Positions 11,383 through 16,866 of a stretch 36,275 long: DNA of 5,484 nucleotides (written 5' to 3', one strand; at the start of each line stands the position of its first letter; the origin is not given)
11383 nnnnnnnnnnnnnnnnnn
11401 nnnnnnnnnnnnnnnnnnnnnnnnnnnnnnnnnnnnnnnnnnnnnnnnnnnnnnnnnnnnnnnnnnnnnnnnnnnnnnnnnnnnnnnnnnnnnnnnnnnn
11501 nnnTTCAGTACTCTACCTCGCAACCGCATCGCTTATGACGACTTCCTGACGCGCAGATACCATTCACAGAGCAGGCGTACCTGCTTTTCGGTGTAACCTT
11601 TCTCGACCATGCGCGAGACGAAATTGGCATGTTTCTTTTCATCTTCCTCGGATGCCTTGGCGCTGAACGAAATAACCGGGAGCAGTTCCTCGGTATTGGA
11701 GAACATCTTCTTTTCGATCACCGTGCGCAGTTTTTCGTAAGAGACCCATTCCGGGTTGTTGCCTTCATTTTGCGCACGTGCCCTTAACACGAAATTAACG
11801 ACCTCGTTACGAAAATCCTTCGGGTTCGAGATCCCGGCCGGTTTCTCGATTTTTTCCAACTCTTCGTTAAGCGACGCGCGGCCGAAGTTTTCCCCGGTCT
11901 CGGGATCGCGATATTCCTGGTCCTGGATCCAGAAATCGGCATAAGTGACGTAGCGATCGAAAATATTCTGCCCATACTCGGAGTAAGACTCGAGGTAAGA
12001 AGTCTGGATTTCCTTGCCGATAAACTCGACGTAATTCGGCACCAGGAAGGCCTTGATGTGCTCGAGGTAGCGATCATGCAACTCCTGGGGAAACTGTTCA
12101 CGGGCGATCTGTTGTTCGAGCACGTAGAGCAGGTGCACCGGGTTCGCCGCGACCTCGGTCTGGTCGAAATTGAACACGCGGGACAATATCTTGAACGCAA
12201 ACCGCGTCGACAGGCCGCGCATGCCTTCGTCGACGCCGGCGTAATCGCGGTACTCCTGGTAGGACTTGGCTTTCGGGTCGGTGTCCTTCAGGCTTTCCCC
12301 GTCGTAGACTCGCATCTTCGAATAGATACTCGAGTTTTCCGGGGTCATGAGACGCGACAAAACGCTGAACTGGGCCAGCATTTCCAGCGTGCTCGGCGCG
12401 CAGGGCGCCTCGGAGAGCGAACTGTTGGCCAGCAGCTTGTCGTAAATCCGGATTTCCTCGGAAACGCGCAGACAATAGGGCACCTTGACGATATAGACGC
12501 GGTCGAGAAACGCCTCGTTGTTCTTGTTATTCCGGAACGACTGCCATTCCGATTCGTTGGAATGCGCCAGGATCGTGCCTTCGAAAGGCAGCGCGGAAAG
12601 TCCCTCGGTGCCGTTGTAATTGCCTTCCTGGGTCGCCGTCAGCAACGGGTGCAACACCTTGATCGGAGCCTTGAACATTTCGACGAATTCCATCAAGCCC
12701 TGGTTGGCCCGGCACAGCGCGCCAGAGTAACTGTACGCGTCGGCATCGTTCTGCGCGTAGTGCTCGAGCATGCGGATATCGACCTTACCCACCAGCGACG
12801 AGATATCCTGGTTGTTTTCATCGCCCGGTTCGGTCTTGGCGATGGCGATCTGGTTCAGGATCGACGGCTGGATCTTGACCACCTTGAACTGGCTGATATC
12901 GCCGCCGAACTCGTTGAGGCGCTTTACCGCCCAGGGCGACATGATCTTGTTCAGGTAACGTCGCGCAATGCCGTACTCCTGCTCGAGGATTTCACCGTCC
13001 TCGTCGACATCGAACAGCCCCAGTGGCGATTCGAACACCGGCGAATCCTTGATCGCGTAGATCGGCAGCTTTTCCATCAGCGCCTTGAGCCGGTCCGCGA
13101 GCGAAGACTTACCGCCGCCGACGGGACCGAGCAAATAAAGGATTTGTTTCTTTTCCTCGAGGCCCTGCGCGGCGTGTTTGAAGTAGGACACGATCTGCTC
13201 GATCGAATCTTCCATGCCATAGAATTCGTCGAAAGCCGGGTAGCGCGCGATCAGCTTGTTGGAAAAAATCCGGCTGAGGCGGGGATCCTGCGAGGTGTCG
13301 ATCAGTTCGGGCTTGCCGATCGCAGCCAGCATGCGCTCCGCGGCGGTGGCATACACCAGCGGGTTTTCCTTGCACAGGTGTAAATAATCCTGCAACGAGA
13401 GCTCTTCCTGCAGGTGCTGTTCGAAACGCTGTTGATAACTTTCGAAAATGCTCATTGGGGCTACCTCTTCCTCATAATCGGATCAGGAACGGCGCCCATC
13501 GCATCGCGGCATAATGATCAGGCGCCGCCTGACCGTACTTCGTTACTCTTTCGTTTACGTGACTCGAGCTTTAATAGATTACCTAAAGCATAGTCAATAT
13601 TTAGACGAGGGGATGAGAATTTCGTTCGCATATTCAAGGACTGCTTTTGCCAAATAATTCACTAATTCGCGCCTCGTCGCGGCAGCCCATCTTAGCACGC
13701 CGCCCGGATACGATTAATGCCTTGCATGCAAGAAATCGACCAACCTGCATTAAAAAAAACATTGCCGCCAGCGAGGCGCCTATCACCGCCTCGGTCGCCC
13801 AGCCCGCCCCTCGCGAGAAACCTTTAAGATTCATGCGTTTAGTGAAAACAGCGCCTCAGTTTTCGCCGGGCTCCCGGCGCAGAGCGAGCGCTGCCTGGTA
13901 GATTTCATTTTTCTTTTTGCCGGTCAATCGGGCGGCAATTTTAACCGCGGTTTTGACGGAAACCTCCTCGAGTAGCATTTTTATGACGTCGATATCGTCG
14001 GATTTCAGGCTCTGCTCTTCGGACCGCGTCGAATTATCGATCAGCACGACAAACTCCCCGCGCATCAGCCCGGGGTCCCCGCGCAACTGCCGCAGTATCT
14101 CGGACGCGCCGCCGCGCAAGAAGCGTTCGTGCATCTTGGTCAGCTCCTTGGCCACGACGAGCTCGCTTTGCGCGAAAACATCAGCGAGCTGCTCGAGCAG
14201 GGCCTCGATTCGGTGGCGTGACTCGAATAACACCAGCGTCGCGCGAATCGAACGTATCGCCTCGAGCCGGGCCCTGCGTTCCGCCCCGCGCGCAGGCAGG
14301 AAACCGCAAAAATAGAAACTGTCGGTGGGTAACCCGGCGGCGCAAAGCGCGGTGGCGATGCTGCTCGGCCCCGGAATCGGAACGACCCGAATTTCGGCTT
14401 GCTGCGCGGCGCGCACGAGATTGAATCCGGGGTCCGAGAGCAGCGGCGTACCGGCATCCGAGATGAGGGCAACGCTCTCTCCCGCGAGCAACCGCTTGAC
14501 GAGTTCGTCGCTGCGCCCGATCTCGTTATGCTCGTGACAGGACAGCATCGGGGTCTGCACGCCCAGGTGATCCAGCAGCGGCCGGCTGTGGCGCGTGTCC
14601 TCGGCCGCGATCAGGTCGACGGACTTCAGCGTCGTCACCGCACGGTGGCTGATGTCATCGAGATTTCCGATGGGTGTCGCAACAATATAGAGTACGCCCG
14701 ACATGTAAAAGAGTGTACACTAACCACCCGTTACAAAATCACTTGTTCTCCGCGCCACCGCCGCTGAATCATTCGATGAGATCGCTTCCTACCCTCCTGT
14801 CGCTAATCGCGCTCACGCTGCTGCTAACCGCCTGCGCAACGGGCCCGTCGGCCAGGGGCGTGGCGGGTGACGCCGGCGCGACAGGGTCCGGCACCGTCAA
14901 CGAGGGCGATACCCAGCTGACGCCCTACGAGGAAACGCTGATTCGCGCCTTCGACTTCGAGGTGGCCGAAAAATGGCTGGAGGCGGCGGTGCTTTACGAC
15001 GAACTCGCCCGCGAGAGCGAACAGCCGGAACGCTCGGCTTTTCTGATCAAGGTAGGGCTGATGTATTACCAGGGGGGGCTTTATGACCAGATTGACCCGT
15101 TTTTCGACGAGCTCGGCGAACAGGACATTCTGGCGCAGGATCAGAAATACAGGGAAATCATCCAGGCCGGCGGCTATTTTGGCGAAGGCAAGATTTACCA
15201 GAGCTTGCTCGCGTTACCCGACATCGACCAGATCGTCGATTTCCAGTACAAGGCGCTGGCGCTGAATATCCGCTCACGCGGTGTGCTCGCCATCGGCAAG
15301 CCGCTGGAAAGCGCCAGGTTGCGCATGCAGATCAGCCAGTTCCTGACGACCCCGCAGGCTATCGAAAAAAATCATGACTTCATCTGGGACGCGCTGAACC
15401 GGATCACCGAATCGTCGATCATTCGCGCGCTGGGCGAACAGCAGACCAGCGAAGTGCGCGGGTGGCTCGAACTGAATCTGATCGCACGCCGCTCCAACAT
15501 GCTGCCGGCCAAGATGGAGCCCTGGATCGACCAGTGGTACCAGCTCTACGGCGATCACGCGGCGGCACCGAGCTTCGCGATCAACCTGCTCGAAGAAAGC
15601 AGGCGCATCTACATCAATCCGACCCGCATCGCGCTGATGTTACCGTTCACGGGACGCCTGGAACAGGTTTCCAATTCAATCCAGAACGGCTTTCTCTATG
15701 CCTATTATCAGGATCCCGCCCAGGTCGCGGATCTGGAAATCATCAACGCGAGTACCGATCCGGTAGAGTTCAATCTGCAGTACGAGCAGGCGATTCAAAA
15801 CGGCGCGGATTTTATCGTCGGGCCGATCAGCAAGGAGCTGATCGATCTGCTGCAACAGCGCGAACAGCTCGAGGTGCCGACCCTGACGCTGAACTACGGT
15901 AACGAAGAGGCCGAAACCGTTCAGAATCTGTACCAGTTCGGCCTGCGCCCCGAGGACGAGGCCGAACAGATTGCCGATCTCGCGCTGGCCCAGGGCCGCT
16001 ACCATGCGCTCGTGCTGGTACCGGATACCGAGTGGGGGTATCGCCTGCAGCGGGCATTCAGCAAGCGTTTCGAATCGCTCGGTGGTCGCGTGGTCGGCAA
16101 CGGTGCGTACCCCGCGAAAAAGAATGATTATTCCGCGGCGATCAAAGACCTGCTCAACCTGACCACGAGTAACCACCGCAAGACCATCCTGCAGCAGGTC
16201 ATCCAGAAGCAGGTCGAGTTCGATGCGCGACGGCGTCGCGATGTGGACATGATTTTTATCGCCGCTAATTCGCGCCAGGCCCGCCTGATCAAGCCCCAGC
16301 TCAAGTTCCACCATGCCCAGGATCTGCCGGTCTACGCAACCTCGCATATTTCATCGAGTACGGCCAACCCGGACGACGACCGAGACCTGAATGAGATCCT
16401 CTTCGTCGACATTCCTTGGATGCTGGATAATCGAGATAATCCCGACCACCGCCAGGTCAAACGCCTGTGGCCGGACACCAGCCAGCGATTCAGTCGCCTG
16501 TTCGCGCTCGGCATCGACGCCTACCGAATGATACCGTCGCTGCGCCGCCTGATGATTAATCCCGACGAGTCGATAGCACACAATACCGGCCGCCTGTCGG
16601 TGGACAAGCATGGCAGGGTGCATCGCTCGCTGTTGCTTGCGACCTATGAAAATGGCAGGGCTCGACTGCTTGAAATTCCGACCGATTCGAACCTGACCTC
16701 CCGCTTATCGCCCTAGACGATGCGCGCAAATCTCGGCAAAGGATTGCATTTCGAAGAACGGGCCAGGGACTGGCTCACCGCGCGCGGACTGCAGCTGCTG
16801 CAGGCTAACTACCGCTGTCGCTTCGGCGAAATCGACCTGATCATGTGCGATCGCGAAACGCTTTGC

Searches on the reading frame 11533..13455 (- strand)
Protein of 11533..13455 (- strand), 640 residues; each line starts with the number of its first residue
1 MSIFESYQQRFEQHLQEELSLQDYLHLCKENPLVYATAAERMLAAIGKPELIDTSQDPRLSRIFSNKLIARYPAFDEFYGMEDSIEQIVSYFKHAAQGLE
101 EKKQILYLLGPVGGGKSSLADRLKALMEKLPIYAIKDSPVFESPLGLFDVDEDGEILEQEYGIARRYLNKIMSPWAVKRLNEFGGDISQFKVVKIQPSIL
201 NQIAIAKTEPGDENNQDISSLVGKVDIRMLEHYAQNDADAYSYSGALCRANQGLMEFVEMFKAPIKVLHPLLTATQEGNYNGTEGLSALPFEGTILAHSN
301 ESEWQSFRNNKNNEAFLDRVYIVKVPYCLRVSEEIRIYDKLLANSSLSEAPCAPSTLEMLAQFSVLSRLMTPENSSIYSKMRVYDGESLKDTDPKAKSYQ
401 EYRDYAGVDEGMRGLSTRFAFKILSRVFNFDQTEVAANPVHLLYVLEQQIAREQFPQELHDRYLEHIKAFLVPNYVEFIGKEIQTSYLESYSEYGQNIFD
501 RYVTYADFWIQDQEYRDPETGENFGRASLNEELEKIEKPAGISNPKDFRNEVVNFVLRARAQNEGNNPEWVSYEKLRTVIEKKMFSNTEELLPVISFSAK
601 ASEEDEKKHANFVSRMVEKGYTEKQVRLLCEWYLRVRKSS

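Call 44: search_protein_families(library=pfam, proteins=[window:11533-13455:-], max_evalue=0.00001)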
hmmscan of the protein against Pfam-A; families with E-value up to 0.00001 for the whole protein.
window:11533-13455:- (640 aa): 2 families
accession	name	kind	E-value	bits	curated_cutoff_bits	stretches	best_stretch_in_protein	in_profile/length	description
PF08298.17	AAA_PrkA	-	1.5e-184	613.5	25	1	20-376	2-358/358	PrkA AAA domain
PF06798.17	PrkA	-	8.3e-67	226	25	1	378-632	1-255/255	PrkA serine protein kinase C-terminal domain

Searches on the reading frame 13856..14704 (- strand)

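Call 44: search_protein_families(library=pfam, proteins=[window:13856-14704:-], max_evalue=0.00001)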
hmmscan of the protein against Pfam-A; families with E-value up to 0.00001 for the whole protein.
window:13856-14704:- (282 aa): 2 families
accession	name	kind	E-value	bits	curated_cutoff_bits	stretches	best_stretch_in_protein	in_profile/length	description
PF00590.25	TP_methylase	-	5.2e-35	121.7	27.8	1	5-203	2-211/212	Tetrapyrrole (Corrin/Porphyrin) Methylases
PF23016.2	RsmI_C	-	7.2e-13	48.6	27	1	239-276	9-46/46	RsmI C-terminal HTH domain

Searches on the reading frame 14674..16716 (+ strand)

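Call 44: search_protein_families(library=pfam, proteins=[window:14674-16716:+], max_evalue=0.00001)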
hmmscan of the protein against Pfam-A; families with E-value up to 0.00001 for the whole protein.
window:14674-16716:+ (680 aa): 2 families
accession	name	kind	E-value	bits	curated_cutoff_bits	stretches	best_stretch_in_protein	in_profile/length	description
PF04348.19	LppC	-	2.4e-99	333.9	28.8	1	201-661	105-563/563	LppC putative lipoprotein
PF13458.12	Peripla_BP_6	-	2.5e-10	41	31.7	1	317-492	2-185/343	Periplasmic binding protein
